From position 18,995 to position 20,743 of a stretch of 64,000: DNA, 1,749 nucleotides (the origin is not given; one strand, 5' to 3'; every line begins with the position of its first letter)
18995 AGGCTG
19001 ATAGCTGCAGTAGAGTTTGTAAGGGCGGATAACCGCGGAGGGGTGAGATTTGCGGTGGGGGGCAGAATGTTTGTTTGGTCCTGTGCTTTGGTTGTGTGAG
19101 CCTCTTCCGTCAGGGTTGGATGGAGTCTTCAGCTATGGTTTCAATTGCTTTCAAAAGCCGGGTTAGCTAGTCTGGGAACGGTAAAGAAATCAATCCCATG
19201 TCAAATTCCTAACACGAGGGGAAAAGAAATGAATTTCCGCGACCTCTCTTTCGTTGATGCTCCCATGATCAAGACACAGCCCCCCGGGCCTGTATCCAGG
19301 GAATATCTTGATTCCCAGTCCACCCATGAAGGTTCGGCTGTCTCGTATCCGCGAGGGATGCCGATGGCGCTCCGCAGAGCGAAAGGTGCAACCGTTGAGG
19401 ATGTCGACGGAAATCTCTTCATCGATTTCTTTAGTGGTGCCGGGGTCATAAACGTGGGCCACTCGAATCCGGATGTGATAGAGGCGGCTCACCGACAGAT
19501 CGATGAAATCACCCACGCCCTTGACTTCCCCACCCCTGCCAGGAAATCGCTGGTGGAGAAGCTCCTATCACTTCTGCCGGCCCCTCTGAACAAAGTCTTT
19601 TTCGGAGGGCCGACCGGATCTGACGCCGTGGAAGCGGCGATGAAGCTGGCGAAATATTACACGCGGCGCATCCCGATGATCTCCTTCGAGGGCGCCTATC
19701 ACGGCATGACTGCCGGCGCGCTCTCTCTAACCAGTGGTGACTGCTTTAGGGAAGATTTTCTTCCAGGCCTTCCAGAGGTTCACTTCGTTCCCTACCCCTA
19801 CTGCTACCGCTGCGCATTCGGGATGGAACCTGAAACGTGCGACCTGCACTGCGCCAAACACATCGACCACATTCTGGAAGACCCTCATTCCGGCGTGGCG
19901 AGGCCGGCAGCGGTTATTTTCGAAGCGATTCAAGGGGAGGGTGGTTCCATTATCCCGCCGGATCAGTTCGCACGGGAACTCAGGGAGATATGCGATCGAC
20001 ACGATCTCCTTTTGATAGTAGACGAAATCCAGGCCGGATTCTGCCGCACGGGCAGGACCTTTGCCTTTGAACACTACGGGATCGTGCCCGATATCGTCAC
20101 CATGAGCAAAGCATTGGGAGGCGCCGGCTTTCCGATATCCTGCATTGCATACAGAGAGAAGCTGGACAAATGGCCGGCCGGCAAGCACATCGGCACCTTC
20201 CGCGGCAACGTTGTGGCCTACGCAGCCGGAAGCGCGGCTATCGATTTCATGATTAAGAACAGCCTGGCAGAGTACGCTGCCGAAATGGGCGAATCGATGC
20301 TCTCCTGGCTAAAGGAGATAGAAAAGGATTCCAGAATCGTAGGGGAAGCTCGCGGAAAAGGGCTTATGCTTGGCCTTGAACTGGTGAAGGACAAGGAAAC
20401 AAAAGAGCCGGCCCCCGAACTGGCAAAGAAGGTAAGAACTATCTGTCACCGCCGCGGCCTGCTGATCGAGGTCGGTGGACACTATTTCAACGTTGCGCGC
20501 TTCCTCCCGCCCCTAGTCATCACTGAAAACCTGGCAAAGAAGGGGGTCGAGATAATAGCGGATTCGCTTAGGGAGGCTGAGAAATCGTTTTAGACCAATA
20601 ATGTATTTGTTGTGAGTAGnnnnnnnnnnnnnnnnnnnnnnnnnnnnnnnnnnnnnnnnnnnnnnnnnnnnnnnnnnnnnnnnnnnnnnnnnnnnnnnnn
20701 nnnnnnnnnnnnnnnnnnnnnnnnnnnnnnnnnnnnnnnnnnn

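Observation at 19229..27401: Seven-gene hydantoin / dihydropyrimidine to beta-alanine catabolic module with an unusual gene set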

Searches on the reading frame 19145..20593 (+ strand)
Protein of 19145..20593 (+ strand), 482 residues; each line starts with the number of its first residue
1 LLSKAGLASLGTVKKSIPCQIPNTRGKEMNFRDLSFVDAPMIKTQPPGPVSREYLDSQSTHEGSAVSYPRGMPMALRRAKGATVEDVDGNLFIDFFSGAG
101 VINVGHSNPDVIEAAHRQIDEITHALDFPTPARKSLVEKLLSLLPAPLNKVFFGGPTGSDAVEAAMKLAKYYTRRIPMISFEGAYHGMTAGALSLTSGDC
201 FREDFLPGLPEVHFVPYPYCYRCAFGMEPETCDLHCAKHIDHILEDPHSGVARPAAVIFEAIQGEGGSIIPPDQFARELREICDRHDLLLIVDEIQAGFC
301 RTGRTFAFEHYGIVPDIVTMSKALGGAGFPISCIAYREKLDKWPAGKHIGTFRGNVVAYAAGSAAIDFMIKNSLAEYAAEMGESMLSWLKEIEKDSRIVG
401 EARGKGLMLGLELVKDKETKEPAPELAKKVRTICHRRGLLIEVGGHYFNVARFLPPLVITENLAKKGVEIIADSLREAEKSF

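Call 4: search_protein_families(library=pfam, proteins=[window:19145-20593:+])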
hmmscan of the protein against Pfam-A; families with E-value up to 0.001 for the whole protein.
window:19145-20593:+ (482 aa): 2 families
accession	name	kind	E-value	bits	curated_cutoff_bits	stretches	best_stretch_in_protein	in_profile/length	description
PF00202.27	Aminotran_3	-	4.8e-98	328.9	30.5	1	72-474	9-402/403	Aminotransferase class-III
PF00155.27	Aminotran_1_2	-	4.5e-06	26.5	19.7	1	238-355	131-236/361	Aminotransferase class I and II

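Call 5: search_protein_families(library=ncbifam, proteins=[window:19145-20593:+], max_evalue=0.001)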
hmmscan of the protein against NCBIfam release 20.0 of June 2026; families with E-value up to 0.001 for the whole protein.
window:19145-20593:+ (482 aa): 69 families (the best 25 are shown)
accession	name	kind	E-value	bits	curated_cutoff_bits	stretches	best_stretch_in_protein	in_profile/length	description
NF005393.0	PRK06938.1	subfamily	1.2e-142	475.6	671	1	50-480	27-467/469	diaminobutyrate--2-oxoglutarate transaminase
NF004426.0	PRK05769.1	equivalog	7.9e-127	423.7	552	1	38-478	4-440/441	acetyl ornithine aminotransferase family protein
NF005386.0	PRK06931.1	equivalog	1.8e-124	415.9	753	1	51-478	19-455/461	diaminobutyrate--2-oxoglutarate transaminase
TIGR00709.1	dat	subfamily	4.1e-124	414.5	401.6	1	53-479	2-437/442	diaminobutyrate--2-oxoglutarate transaminase family protein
NF006733.0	PRK09264.1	subfamily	6.7e-111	370.8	438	1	59-478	8-417/425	diaminobutyrate--2-oxoglutarate transaminase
NF006228.0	PRK08360.1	equivalog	8.6e-111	370.7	608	1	60-480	14-429/443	aspartate aminotransferase family protein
NF005993.0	PRK08117.1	subfamily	4.9e-110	368.1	574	1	74-479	27-431/433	aspartate aminotransferase family protein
TIGR02407.1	ectoine_ectB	equivalog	1.1e-101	340.4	552.2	1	60-476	5-411/412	diaminobutyrate--2-oxoglutarate transaminase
NF004714.0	PRK06058.1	subfamily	1.2e-98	330.7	639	1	41-477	13-446/447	4-aminobutyrate--2-oxoglutarate transaminase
NF005376.0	PRK06918.1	equivalog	2.4e-97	326.2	676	1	48-478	14-444/451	4-aminobutyrate--2-oxoglutarate transaminase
TIGR00700.1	GABAtrnsam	equivalog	1.3e-93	313.9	506.65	1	72-476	15-419/420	4-aminobutyrate--2-oxoglutarate transaminase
NF045634.1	LeuMetRace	equivalog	4e-93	312.5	800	1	72-479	23-428/432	leucine/methionine racemase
TIGR00707.1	argD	subfamily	9.2e-87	291.3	410.05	1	72-472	9-377/381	acetylornithine/succinylornithine family transaminase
NF049939.1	HyAminethphonNHLyPbfA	equivalog_domain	2.8e-86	289.7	525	1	75-477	46-441/442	(R)-1-hydroxy-2-aminoethylphosphonate ammonia-lyase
NF005692.0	PRK07495.1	equivalog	1.5e-83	280.9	724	1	76-480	26-424/425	4-aminobutyrate--2-oxoglutarate transaminase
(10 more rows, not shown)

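Call 55: search_solved_structures(query=window:19229-20593:+, max_evalue=1e-60)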
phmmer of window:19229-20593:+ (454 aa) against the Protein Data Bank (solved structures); distinct sequences matched with E-value up to 1e-60: 16.
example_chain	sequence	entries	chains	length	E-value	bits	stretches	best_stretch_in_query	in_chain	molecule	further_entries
7vno_A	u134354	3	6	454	9.7e-91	308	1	15-448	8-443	454aa long hypothetical 4-aminobutyrate aminotransferase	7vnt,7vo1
9wqz_A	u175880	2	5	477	8.7e-81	275.2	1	8-449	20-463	Alanine/serine racemase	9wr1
9wrf_A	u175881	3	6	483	5.5e-78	266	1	43-451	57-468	Broad substrate specificity amino-acid racemase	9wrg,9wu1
3oks_A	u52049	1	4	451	2.9e-75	257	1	14-449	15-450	4-aminobutyrate transaminase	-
4atp_A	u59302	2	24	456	1.5e-74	254.7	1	18-448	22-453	4-AMINOBUTYRATE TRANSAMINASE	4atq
3q8n_A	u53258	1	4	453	3.5e-72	246.8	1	14-447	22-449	4-aminobutyrate transaminase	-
3r4t_A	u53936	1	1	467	2.5e-71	244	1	11-447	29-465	4-aminobutyrate aminotransferase GabT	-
6wj8_A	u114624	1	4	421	9.3e-69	235.6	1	47-447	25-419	4-aminobutyrate aminotransferase PuuE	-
7jh3_A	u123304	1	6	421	1.6e-68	234.8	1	38-447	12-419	4-aminobutyrate aminotransferase PuuE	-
6rl5_A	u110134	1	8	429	1.8e-68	234.6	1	35-449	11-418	Diaminobutyrate--2-oxoglutarate transaminase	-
1vef_A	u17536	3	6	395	2e-67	231.2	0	226-442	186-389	Acetylornithine/acetyl-lysine aminotransferase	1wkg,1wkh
9s1q_A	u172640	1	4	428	3e-67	230.6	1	35-449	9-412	Diaminobutyrate-2-oxoglutarate transaminase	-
9s1p_H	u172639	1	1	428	2.1e-66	227.8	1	35-449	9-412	Diaminobutyrate-2-oxoglutarate transaminase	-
4ffc_A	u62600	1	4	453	4.6e-66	226.7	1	15-449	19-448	4-aminobutyrate aminotransferase (GabT)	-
2eo5_A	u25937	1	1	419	4.1e-65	223.5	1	23-445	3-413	419aa long hypothetical aminotransferase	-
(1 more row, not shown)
